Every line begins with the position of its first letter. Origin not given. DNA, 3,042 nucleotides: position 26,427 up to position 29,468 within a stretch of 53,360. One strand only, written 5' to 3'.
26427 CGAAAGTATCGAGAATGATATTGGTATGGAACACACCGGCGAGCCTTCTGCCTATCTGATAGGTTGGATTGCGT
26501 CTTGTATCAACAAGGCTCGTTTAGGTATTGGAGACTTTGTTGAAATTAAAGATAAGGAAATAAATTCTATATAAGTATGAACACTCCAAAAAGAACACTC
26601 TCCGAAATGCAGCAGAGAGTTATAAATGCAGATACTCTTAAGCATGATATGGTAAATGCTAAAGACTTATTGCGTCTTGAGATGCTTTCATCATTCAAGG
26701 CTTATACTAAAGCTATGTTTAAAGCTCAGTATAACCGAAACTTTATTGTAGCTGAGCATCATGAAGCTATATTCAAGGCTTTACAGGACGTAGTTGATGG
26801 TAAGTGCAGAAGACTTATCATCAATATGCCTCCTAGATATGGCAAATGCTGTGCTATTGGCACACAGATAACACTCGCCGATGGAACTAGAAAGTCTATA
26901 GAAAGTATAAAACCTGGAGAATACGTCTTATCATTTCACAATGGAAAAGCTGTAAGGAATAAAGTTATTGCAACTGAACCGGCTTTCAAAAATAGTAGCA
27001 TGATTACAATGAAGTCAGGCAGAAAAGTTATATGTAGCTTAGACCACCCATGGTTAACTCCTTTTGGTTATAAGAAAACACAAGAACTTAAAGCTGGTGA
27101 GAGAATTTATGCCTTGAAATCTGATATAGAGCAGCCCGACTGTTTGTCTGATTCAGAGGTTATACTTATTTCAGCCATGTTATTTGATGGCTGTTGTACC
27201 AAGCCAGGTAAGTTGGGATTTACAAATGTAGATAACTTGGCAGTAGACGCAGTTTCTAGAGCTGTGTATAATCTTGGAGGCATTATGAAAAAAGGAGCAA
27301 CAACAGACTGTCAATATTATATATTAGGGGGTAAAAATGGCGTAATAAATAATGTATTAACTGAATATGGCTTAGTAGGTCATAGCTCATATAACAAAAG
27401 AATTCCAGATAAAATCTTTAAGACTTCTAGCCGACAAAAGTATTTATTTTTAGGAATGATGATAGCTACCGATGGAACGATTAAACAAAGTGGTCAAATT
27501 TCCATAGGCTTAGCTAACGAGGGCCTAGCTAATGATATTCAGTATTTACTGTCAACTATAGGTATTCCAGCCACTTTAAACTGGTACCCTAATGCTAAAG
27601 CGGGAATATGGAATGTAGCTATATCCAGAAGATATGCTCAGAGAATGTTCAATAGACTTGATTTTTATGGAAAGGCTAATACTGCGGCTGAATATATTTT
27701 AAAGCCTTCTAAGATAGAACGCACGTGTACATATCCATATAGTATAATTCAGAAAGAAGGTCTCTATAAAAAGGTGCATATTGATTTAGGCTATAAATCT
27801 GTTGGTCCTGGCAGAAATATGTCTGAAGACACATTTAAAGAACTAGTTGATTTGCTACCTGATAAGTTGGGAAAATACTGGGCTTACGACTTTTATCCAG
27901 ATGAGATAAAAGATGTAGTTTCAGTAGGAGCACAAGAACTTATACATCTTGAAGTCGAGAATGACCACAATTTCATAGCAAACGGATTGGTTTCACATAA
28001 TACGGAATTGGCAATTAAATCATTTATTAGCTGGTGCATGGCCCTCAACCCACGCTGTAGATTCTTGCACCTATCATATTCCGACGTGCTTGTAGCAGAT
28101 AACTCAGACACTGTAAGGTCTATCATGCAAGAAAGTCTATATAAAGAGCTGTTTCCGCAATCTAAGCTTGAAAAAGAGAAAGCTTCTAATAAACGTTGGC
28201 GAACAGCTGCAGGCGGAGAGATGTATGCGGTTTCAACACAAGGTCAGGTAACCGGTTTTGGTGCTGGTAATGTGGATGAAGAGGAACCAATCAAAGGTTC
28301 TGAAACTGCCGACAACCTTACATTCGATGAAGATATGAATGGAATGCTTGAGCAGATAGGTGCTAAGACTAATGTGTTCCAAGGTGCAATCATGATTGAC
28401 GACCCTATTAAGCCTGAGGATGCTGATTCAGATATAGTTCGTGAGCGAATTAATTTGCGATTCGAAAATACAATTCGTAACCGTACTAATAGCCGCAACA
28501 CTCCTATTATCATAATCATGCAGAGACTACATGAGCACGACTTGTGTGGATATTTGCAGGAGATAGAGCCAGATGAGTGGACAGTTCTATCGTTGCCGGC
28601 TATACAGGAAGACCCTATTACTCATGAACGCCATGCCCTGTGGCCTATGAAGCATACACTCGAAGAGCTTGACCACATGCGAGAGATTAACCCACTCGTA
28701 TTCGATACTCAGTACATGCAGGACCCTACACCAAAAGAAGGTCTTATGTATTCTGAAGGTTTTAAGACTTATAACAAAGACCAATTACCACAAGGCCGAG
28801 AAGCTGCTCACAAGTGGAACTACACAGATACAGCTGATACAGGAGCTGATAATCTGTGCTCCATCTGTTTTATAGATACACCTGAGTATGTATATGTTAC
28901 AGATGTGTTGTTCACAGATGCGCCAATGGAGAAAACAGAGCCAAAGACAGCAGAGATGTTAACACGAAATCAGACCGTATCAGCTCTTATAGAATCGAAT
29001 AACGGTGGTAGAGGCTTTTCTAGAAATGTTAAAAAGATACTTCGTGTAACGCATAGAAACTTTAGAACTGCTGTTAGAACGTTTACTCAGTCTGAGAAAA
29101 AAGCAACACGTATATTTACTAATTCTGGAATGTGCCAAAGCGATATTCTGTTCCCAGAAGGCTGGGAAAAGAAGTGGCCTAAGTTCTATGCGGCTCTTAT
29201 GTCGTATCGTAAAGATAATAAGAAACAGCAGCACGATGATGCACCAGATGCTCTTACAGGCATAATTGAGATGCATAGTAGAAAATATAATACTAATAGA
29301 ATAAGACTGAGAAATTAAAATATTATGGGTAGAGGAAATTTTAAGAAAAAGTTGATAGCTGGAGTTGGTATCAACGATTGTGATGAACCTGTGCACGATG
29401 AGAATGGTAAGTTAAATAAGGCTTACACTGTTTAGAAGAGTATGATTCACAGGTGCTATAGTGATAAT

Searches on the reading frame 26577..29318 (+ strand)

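Call 11: search_protein_families(library=pfam, proteins=[window:26577-29318:+], max_evalue=0.01)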
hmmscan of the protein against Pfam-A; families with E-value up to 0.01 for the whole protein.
window:26577-29318:+ (913 aa): 4 families
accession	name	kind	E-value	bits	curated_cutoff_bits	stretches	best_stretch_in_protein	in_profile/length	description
PF14890.11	Intein_splicing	-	3.8e-10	40.2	35.8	1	128-475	36-155/155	Intein splicing domain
PF14528.11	LAGLIDADG_3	-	4.2e-07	30.6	22.5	1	289-358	4-77/82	LAGLIDADG-like domain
PF17289.8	Terminase_6C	-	0.00017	22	22.6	1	750-899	3-154/155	Terminase RNaseH-like domain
PF22530.2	Terminase-T7_RNaseH-like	-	0.00023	21.8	27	1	751-847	2-96/108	Terminase Bacteriophage T7, Ribonuclease H-like domain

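Call 12: search_protein_families(library=phrogs, proteins=[window:26577-29318:+], max_evalue=0.01)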
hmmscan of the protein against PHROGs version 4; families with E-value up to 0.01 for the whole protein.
window:26577-29318:+ (913 aa): 7 families
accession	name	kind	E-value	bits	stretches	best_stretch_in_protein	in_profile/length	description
phrog_38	-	head and packaging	5.6e-88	297.4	2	476-905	319-708/760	terminase large subunit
phrog_4758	-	head and packaging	2.7e-59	201.5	2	476-680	71-240/243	terminase large subunit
phrog_30251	-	head and packaging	1.1e-53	183.7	2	601-889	161-449/799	terminase large subunit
phrog_5573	-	head and packaging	1.3e-28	101.1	1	665-909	9-243/250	terminase large subunit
phrog_510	-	DNA, RNA and nucleotide metabolism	0.00025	20.9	1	26-309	362-634/667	DNA primase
phrog_17415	-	head and packaging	0.00062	18.9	0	118-177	221-280/940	terminase large subunit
phrog_36964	-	head and packaging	0.0065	15.5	0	135-180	76-120/890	terminase large subunit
